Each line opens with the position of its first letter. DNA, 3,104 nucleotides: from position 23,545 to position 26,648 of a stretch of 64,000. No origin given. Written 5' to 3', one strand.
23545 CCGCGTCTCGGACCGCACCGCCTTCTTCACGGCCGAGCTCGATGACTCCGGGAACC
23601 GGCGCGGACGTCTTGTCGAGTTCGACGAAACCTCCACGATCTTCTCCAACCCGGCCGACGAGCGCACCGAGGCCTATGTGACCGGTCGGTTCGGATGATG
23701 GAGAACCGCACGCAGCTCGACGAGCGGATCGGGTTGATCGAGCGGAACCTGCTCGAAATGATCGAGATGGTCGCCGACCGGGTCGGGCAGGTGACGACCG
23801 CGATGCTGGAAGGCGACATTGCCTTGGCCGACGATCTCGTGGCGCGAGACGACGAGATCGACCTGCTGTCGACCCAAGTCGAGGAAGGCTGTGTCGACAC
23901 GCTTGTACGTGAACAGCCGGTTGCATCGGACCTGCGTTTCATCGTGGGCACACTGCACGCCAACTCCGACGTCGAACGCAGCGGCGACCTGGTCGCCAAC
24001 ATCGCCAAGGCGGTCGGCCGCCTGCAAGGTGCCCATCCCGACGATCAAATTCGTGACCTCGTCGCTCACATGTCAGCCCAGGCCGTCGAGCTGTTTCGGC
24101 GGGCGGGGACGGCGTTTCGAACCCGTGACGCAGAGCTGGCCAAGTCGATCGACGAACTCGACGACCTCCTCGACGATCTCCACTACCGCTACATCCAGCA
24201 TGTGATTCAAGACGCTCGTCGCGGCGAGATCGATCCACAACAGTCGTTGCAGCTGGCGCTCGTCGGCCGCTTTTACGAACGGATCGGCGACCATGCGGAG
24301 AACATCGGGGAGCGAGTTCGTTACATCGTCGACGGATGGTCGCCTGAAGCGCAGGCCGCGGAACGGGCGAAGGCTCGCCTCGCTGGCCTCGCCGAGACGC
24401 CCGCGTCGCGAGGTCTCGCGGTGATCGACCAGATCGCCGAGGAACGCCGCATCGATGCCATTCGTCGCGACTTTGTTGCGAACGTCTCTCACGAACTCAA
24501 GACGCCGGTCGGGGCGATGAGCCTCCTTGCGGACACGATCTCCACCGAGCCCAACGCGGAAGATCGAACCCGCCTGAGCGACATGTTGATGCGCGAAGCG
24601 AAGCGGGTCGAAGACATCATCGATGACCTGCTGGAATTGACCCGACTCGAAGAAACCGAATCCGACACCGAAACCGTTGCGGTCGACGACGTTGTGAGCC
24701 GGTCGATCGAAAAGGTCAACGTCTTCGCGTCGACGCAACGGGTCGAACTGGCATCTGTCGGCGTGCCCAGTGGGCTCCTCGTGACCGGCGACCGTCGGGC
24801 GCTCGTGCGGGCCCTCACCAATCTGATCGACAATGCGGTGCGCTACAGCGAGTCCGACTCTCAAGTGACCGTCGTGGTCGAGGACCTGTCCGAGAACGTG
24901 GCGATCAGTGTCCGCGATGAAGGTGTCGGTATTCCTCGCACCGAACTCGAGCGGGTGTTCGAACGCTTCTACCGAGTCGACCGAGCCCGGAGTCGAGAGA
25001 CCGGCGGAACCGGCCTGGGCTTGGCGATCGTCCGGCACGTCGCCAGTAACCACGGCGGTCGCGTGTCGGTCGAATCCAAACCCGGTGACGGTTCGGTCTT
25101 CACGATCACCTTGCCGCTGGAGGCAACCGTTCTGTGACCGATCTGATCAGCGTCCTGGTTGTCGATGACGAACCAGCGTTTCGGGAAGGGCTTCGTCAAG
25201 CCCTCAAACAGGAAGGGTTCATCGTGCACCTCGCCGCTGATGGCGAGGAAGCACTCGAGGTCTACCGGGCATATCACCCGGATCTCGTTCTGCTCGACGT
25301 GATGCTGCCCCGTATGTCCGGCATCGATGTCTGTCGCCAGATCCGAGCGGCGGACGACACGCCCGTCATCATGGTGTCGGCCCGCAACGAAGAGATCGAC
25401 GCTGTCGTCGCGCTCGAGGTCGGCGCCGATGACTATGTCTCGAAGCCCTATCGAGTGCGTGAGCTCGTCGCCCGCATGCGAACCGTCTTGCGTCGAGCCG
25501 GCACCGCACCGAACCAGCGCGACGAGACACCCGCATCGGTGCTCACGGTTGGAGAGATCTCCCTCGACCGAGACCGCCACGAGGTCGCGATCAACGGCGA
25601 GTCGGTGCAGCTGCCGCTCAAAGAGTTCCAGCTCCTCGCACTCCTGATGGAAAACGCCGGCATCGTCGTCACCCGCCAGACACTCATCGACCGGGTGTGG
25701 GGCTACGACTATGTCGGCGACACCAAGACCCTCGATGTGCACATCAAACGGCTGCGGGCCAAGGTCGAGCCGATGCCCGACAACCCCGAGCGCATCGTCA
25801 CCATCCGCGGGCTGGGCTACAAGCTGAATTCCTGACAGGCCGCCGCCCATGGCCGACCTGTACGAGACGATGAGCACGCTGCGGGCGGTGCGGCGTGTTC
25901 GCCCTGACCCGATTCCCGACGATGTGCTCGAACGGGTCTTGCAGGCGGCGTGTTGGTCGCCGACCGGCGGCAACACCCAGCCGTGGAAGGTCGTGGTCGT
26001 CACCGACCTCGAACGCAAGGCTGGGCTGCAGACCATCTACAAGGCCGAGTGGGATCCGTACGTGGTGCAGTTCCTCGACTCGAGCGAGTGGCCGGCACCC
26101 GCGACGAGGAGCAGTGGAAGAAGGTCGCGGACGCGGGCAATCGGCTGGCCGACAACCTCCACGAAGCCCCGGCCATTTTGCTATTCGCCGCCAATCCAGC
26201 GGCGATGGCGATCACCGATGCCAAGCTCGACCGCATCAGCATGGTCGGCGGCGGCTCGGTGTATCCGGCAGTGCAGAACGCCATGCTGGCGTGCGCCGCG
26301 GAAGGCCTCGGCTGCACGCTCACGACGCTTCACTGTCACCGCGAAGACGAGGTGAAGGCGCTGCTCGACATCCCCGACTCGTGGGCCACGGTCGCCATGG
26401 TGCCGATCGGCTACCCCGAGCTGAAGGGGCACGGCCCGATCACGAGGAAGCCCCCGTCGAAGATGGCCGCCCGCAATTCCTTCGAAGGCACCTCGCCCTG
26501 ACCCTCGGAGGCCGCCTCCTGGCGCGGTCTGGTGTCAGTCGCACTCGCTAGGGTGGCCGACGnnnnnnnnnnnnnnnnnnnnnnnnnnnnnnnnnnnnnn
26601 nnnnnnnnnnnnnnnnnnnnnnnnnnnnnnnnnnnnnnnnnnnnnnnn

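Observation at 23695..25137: A complete PhoU protein fused to a sensor-less histidine kinase inside the pst operon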

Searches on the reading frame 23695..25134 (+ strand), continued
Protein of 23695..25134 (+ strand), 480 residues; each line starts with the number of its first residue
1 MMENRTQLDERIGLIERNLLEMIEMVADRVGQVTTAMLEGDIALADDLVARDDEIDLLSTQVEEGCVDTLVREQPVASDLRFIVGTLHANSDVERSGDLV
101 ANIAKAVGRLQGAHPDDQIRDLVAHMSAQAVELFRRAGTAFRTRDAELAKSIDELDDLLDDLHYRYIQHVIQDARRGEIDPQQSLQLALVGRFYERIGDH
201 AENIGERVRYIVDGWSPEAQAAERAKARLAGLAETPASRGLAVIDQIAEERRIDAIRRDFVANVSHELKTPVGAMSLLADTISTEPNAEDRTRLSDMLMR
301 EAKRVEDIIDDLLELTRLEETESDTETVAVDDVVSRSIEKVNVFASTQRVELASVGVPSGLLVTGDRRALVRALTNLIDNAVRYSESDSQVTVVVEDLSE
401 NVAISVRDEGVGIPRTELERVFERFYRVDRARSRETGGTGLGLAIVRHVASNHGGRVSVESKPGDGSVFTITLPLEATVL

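Call 69: find_homologous_proteins(query=P0193, max_evalue=1e-20)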
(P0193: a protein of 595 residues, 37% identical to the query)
Query P0193 (595 aa): 7970 proteins with E <= 1e-20 among 8000 candidates; the best 120 are listed.
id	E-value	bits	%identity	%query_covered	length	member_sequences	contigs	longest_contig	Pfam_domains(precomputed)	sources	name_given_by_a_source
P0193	0.0e+0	1282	100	100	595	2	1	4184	PF13188.14,PF01895.25,PF02518.32,PF00512.32,PF00989.32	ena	-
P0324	1.4e-280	950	75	99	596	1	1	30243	PF01895.25,PF02518.32,PF00512.32,PF00989.32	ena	-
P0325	5.3e-152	526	47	97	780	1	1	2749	PF00672.31,PF13188.14,PF12860.14,PF01895.25,PF02518.32,PF00512.32,PF00989.32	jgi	-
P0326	8.5e-150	518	47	97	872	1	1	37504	PF00672.31,PF16736.12,PF01895.25,PF02518.32,PF00512.32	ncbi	-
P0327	6.2e-147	509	48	97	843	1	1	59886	PF00672.31,PF13188.14,PF01895.25,PF08448.17,PF02518.32,PF00512.32,PF00989.32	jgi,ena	-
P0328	2.2e-145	504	46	97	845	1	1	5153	PF13188.14,PF01895.25,PF13581.13,PF08448.17,PF02518.32,PF00512.32,PF00989.32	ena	-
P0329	1.2e-142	495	44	97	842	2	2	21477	PF00672.31,PF12860.14,PF01895.25,PF02518.32,PF00512.32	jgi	jgi:two-component system phosphate regulon sensor histidine kinase PhoR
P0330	1.7e-140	488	45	97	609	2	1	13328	PF01895.25,PF02518.32,PF00512.32,PF00989.32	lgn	-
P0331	5.7e-140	486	43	98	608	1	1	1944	PF01895.25,PF02518.32,PF00512.32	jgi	jgi:two-component system phosphate regulon sensor histidine kinase PhoR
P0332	8.8e-139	482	45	97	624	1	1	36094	PF13188.14,PF01895.25,PF08448.17,PF02518.32,PF00512.32,PF00989.32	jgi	jgi:phosphate transport system regulatory protein PhoU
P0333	3.0e-123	431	45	95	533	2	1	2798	PF01895.25,PF02518.32,PF00512.32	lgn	-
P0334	2.2e-119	418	40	97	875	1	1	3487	PF16736.12,PF26769.1,PF01895.25,PF13581.13,PF08448.17,PF02518.32,PF00512.32,PF00989.32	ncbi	-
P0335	2.7e-116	408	45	80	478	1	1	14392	PF01895.25,PF13581.13,PF02518.32,PF00512.32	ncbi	-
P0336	4.3e-116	407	43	86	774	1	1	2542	PF13188.14,PF01895.25,PF13581.13,PF08448.17,PF02518.32,PF00512.32,PF00989.32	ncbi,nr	ncbi:MAG: phosphate signaling complex protein PhoU, partial [Deltaproteobacteria bacterium]|nr:phosp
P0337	1.3e-115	406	42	98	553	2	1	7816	PF13188.14,PF01895.25,PF13581.13,PF02518.32,PF00512.32,PF00989.32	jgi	-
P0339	1.9e-113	399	40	97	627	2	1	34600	PF12860.14,PF01895.25,PF02518.32,PF00512.32,PF00989.32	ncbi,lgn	-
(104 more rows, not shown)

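Call 70: search_protein_families(library=pfam, proteins=[P0324, P0326, P0327, P0330, P0339, P0335], max_evalue=0.0001)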
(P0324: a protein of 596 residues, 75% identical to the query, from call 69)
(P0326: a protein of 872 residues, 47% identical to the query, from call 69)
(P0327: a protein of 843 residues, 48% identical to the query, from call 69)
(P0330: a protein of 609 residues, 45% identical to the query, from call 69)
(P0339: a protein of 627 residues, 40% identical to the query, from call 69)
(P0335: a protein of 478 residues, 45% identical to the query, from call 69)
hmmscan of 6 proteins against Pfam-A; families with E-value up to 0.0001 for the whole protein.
P0324 (596 aa): 5 families
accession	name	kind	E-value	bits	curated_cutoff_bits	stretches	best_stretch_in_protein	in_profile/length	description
PF01895.24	PhoU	-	3.3e-40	136.8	23.5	2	389-477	1-89/89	PhoU domain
PF02518.31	HATPase_c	-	4.4e-28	98.4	26.4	1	225-334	2-108/111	Histidine kinase-, DNA gyrase B-, and HSP90-like ATPase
PF00512.31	HisKA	-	2.1e-19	69.8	26.9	1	120-186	2-66/66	His Kinase A (phospho-acceptor) domain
PF00989.32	PAS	-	2.9e-06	27.7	22.6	1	14-113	2-96/113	PAS fold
PF13188.13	PAS_8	-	2.9e-05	24.2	21.8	1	14-64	2-53/65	PAS domain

P0326 (872 aa): 8 families
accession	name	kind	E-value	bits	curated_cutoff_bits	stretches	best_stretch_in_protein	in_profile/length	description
PF01895.24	PhoU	-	2.6e-45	153.1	23.5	2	667-753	2-88/89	PhoU domain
PF02518.31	HATPase_c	-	1.2e-31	109.8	26.4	1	473-583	2-110/111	Histidine kinase-, DNA gyrase B-, and HSP90-like ATPase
PF00512.31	HisKA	-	1.8e-19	69.9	26.9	1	361-427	2-66/66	His Kinase A (phospho-acceptor) domain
PF16736.11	sCache_like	-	4.9e-08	33.7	27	1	39-147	6-106/117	Single Cache-like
PF00672.30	HAMP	-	2.3e-05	25.1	25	0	194-239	6-51/53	HAMP domain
PF13581.12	HATPase_c_2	-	3e-05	24.5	27.4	0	485-560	40-112/127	Histidine kinase-like ATPase domain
PF13188.13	PAS_8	-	3.9e-05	23.8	21.8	0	252-298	2-49/65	PAS domain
PF00989.32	PAS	-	6.1e-05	23.4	22.6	0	252-340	2-98/113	PAS fold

P0327 (843 aa): 8 families
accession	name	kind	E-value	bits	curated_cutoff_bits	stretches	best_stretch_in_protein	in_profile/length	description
PF01895.24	PhoU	-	5.5e-42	142.5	23.5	2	638-724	2-88/89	PhoU domain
PF02518.31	HATPase_c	-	2.5e-32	112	26.4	1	473-581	2-108/111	Histidine kinase-, DNA gyrase B-, and HSP90-like ATPase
PF00512.31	HisKA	-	1.7e-19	70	26.9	1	360-426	2-66/66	His Kinase A (phospho-acceptor) domain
PF08448.16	PAS_4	-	1.8e-08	35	23.1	1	257-355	1-110/110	PAS fold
PF13188.13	PAS_8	-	1.5e-07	31.5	21.8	1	252-296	2-48/65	PAS domain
PF00989.32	PAS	-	4.6e-07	30.3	22.6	1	252-349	2-112/113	PAS fold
PF00672.30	HAMP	-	3.4e-06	27.7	25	1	190-241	2-53/53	HAMP domain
PF13581.12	HATPase_c_2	-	5.5e-05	23.6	27.4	0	481-560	36-112/127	Histidine kinase-like ATPase domain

P0330 (609 aa): 4 families
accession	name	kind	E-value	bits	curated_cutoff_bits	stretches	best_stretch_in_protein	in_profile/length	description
PF01895.24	PhoU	-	2.6e-40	137.1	23.5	2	507-591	2-89/89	PhoU domain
PF02518.31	HATPase_c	-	9.3e-30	103.8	26.4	1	233-342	2-109/111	Histidine kinase-, DNA gyrase B-, and HSP90-like ATPase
PF00512.31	HisKA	-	6.2e-17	61.9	26.9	1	120-186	2-66/66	His Kinase A (phospho-acceptor) domain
PF00989.32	PAS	-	8.1e-06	26.3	22.6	1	10-109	1-112/113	PAS fold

P0339 (627 aa): 6 families
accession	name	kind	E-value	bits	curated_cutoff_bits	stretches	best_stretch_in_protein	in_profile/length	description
PF01895.24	PhoU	-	1.7e-40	137.7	23.5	2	522-606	2-89/89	PhoU domain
PF02518.31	HATPase_c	-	1.9e-24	86.6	26.4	1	243-359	2-110/111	Histidine kinase-, DNA gyrase B-, and HSP90-like ATPase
PF00512.31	HisKA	-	6.1e-21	74.7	26.9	1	131-197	2-66/66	His Kinase A (phospho-acceptor) domain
PF12860.13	PAS_7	-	4.9e-07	30.3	27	0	28-127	1-113/115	PAS fold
PF00989.32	PAS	-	1.4e-06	28.7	22.6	1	23-86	2-69/113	PAS fold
PF08448.16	PAS_4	-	4.8e-05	24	23.1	0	28-125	1-109/110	PAS fold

P0335 (478 aa): 4 families
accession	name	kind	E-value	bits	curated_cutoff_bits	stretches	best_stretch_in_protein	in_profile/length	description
PF01895.24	PhoU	-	7.5e-44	148.5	23.5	2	376-460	2-89/89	PhoU domain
PF02518.31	HATPase_c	-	6.3e-31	107.5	26.4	1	120-230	2-110/111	Histidine kinase-, DNA gyrase B-, and HSP90-like ATPase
PF00512.31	HisKA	-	1.5e-23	83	26.9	1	8-74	2-66/66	His Kinase A (phospho-acceptor) domain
PF13581.12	HATPase_c_2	-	1.6e-06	28.6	27.4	1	130-207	42-112/127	Histidine kinase-like ATPase domain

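Call 71: find_encoding_contigs(protein=P0327, flank=7000, max_places=1)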
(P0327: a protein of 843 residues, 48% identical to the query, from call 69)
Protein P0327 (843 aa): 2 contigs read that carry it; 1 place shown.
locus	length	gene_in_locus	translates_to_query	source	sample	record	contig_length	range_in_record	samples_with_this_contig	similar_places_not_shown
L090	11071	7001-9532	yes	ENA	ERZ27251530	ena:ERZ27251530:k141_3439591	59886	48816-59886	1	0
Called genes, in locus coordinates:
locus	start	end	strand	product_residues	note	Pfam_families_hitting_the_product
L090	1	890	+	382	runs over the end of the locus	-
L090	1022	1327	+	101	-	-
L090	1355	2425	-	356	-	PF00069:Pkinase, PF07714:PK_Tyr_Ser-Thr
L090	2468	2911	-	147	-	-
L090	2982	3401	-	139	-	PF13801:Metal_resist (weak)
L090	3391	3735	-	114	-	-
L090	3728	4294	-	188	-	PF07638:Sigma70_ECF (weak), PF04542:Sigma70_r2, PF08281:Sigma70_r4_2, PF04545:Sigma70_r4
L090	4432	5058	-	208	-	-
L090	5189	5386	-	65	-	-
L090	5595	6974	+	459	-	PF13646:HEAT_2 (weak)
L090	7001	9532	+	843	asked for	PF00672:HAMP (weak), PF00989:PAS (weak), PF08448:PAS_4, PF13188:PAS_8 (weak), PF00512:HisKA, PF02518:HATPase_c, PF01895:PhoU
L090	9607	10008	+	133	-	-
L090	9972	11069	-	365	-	?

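Call 72: find_encoding_contigs(protein=P0324, flank=7000, max_places=1)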
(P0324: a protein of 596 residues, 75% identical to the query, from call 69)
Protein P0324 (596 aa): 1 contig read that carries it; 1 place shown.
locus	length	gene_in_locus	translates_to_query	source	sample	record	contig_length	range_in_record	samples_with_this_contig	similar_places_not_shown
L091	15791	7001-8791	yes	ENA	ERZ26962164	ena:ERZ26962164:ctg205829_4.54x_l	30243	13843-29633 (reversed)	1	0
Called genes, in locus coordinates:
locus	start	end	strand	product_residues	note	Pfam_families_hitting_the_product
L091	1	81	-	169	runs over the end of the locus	-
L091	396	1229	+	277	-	PF07238:PilZ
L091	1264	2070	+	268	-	PF03767:Acid_phosphat_B (faint)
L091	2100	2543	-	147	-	-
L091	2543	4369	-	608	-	PF00481:PP2C, PF13672:PP2C_2, PF07228:SpoIIE (weak)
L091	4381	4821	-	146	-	-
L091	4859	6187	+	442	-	PF05195:AMP_N, PF00557:Peptidase_M24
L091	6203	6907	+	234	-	PF00072:Response_reg, PF00486:Trans_reg_C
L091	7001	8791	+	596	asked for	PF00989:PAS (weak), PF00512:HisKA, PF02518:HATPase_c, PF01895:PhoU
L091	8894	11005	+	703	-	PF13089:PP_kinase_N, PF02503:PP_kinase, PF17941:PP_kinase_C_1, PF13090:PP_kinase_C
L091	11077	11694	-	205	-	-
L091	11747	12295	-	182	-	-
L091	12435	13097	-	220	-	-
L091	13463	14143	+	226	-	-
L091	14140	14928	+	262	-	PF13365:Trypsin_2 (weak)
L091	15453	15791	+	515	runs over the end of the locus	PF01743:PolyA_pol, PF12627:PolyA_pol_RNAbd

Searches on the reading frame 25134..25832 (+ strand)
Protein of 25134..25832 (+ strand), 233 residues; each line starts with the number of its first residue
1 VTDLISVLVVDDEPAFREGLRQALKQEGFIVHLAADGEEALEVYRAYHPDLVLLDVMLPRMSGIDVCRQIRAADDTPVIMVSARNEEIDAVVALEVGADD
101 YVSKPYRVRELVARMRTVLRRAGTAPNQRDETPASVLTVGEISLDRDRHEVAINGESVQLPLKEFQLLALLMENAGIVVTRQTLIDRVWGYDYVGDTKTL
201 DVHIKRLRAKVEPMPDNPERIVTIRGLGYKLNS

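Call 3: search_protein_families(library=pfam, proteins=[window:25134-25832:+], max_evalue=0.01)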
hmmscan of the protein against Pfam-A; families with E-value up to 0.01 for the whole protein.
window:25134-25832:+ (233 aa): 3 families
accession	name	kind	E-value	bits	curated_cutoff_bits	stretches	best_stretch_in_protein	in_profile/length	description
PF00072.30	Response_reg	-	1.2e-35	122.5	30.2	1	7-115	1-110/111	Response regulator receiver domain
PF00486.34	Trans_reg_C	-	2.3e-29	101.7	26.2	1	155-231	1-77/77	Transcriptional regulatory protein, C terminal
PF23198.2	PDE8A_N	-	4.4e-05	23.9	29.6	1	8-76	14-83/147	PDE8A-like, N-terminal domain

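Call 4: search_protein_families(library=ncbifam, proteins=[window:25134-25832:+], max_evalue=0.01)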
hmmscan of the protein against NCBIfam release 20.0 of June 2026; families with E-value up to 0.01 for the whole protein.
window:25134-25832:+ (233 aa): 108 families (the best 25 are shown)
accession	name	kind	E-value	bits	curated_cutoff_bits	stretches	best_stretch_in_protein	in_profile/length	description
NF040689.1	MtrAB_MtrA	equivalog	3.4e-74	248.9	300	1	7-231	1-218/219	MtrAB system response regulator MtrA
NF040534.1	resp_reg_YycF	equivalog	1.9e-72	243.3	340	1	7-231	3-227/231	response regulator YycF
NF041733.1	resp_reg_CseB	equivalog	1.8e-70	236.9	350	1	6-232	2-227/228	two-component system response regulator CseB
NF045944.1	ResRegRpaBCyano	equivalog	4.6e-70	235.6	330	1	8-231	1-227/229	response regulator transcription factor RpaB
TIGR02154.1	PhoB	equivalog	4.5e-65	219.1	296.2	1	6-231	4-225/226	phosphate regulon transcriptional regulator PhoB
NF008296.0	PRK11083.1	equivalog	7.4e-63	212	273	1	6-232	5-226/228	two-component system response regulator CreB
NF053854.1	RespRegPhoBBctds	equivalog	4.1e-61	206.2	270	1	7-231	1-224/225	two-component system response regulator PhoB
NF033117.2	vanR_ACDEGLN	exception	2.2e-55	187.7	350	1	7-231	1-225/226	VanR-ABDEGLN family response regulator transcription factor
TIGR01387.1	cztR_silR_copR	subfamily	1.4e-54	185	279.2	1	7-231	1-218/218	heavy metal response regulator transcription factor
NF007982.1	PRK10710.1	equivalog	9.1e-54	182.5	380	1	5-231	8-227/235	envelope stress response regulator BaeR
NF008199.0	PRK10955.1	equivalog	3.8e-51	174.2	341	1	7-231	4-228/232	envelope stress response regulator transcription factor CpxR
NF033120.0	vanR_FM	exception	1.9e-49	168.4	460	1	5-232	4-230/231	vancomycin resistance response regulator transcription factor, VanR-F/VanR-M family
NF007005.1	PRK09468.1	equivalog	6.5e-49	166.5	331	1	6-229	5-229/237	osmolarity response regulator transcription factor OmpR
NF007820.0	PRK10529.1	equivalog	2e-47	161.5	325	1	6-231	3-223/225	two-component system response regulator KdpE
NF008567.0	PRK11517.1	equivalog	2.6e-47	161.1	353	1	6-232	2-219/223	response regulator transcription factor HprR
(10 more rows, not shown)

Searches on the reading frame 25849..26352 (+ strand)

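Call 3: search_protein_families(library=pfam, proteins=[window:25849-26352:+], max_evalue=0.01)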
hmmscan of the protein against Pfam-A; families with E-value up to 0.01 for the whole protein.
window:25849-26352:+ (168 aa): 1 family
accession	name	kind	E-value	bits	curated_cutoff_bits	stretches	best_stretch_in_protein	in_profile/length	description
PF00881.29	Nitroreductase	-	3.9e-13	50.4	23.5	1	12-72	5-65/167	Nitroreductase family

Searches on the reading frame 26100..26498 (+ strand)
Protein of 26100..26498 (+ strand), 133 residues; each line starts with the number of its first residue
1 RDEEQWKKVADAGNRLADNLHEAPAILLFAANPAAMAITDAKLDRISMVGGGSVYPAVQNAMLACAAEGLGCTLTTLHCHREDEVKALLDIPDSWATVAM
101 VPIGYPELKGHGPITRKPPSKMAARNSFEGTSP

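Call 66: search_protein_families(library=pfam, proteins=[window:26100-26498:+], max_evalue=0.01)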
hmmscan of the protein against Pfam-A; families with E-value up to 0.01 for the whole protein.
window:26100-26498:+ (133 aa): 1 family
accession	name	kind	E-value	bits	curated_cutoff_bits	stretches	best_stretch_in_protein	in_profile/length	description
PF00881.29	Nitroreductase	-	1e-10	42.5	23.5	1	12-105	79-167/167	Nitroreductase family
